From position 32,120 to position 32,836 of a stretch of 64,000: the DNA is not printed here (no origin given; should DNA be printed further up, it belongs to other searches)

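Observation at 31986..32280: Small divergently transcribed gene with its own SD, extended -10 and terminator inside the heat-shock locus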

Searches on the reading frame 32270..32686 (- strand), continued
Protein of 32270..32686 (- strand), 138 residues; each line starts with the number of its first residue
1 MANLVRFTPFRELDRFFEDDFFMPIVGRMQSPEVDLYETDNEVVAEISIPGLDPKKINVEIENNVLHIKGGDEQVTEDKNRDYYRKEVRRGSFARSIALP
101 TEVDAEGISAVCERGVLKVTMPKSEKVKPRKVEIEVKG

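Call 47: find_encoding_contigs(protein=P0030, flank=2500, max_places=3)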
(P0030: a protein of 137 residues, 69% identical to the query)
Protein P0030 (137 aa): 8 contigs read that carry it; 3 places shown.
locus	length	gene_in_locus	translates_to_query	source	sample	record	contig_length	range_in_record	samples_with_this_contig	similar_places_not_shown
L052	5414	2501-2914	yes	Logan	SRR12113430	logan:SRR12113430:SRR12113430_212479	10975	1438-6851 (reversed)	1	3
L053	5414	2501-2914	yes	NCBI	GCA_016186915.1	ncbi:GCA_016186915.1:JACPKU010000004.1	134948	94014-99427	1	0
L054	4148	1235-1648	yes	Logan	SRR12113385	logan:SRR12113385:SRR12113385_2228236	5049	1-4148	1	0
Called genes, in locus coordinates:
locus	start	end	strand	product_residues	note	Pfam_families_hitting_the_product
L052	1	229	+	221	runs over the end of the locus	-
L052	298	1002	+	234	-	-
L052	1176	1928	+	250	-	PF03444:WHD_HrcA, PF01628:HrcA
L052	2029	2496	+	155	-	PF01025:GrpE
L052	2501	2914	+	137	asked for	PF00011:HSP20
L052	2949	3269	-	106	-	-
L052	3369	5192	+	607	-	PF00012:HSP70, PF06723:MreB_Mbl, PF00012:HSP70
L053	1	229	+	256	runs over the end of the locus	-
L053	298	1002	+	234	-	-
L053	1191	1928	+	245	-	PF03444:WHD_HrcA, PF01628:HrcA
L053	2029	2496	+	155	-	PF01025:GrpE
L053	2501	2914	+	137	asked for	PF00011:HSP20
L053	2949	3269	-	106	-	-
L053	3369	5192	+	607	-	PF00012:HSP70, PF06723:MreB_Mbl, PF00012:HSP70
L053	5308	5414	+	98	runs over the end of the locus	PF11950:DUF3467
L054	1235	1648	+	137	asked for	PF00011:HSP20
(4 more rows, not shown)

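Call 48: find_encoding_contigs(protein=P0027, flank=2500, max_places=3)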
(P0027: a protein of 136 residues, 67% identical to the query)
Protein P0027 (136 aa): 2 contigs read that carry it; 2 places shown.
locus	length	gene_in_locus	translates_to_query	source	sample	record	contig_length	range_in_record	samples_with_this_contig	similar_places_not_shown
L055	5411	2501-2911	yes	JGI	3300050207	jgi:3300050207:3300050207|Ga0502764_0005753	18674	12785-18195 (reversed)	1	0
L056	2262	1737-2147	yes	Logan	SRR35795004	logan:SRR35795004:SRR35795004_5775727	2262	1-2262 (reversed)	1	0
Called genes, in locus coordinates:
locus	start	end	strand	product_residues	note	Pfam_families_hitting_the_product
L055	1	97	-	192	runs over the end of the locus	?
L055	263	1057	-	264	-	-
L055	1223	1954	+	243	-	PF01726:LexA_DNA_bind (weak), PF03444:WHD_HrcA (weak), PF01628:HrcA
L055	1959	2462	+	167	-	PF01025:GrpE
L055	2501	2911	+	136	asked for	PF27746:Small_heat_shock_put (weak), PF00011:HSP20, PF04969:CS (weak), PF17886:ArsA_HSP20 (weak)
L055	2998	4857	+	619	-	PF00012:HSP70, PF06723:MreB_Mbl, PF00012:HSP70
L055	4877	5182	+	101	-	PF11950:DUF3467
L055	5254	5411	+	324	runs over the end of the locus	-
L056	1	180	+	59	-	?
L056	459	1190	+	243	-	PF01726:LexA_DNA_bind (weak), PF03444:WHD_HrcA (weak), PF01628:HrcA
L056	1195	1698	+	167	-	PF01025:GrpE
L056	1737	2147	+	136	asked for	PF27746:Small_heat_shock_put (weak), PF00011:HSP20, PF04969:CS (weak), PF17886:ArsA_HSP20 (weak)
